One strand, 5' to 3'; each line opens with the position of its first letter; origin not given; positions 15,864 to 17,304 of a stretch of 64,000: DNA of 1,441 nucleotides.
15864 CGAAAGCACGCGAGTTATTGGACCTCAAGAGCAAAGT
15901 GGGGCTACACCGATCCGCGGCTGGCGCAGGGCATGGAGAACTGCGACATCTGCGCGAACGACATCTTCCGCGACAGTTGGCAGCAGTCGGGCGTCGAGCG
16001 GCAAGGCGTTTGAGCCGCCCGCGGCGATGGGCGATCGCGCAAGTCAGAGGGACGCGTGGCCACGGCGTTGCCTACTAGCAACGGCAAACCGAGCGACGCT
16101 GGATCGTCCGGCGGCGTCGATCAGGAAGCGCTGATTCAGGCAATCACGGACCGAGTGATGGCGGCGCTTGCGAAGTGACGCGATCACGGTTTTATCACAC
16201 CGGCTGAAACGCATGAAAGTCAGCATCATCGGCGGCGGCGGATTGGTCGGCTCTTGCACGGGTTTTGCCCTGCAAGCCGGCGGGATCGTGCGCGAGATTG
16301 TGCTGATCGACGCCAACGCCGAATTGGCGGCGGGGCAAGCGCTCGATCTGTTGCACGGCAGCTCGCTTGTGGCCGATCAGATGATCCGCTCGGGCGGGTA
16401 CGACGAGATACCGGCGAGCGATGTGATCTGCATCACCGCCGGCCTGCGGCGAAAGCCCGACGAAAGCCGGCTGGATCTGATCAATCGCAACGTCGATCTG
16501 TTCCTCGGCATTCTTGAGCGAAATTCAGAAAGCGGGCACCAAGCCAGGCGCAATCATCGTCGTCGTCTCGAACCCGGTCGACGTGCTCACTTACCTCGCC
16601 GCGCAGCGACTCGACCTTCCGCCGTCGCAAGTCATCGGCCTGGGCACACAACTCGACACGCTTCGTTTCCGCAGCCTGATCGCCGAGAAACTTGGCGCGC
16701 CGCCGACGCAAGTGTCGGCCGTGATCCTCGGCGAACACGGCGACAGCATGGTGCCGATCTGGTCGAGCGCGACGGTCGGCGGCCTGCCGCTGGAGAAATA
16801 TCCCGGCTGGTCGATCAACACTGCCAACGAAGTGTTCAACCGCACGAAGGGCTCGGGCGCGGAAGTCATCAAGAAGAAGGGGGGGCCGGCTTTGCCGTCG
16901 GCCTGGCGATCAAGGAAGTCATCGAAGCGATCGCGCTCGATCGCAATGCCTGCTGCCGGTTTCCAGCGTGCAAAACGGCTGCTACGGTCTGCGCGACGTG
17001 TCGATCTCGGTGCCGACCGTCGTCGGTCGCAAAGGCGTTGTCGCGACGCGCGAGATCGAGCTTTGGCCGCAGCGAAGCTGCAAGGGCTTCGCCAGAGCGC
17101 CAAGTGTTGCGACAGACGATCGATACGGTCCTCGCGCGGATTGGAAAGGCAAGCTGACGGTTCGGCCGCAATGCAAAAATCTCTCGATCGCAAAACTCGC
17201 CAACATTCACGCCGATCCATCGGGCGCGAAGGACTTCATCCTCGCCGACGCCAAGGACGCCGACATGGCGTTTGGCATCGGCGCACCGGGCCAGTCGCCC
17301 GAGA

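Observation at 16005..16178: In-frame TGA separates the aldolase core from a 54-codon tail ending in a textbook encapsulation-peptide helix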

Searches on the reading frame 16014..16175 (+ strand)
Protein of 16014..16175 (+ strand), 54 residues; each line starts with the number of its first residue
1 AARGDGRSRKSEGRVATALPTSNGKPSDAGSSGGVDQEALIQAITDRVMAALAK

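Call 6: search_protein_families(library=pfam, proteins=[window:16014-16175:+], max_evalue=0.01)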
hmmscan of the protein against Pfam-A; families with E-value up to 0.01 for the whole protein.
window:16014-16175:+ (54 aa): 0 families

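Call 30: predict_structure(protein=window:16044-16175:+)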
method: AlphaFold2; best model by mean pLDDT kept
length: 44 residues; sequences in the alignment: 1
mean_pLDDT: 75.5   pTM: 0.36
mean pLDDT of the five models: 75.5, 74.8, 74.3, 71.7, 63.7
residues with pLDDT >= 90: 12; 70-90: 11; 50-70: 21; < 50: 0
segments of 3 or more residues with pLDDT < 50: none
pLDDT, mean of each block of 10 residues (from residue 1): 69 61 74 95 83
secondary structure, 60 per line:
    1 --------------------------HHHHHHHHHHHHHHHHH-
elements in order: H27-43

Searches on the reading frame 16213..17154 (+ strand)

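Call 6: search_protein_families(library=pfam, proteins=[window:16213-17154:+], max_evalue=0.01)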
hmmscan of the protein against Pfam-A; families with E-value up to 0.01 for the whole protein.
window:16213-17154:+ (314 aa): 1 family
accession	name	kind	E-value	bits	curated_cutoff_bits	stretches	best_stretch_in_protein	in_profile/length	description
PF00056.29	Ldh_1_N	-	3.3e-22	79.5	27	1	1-109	1-110/141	lactate/malate dehydrogenase, NAD binding domain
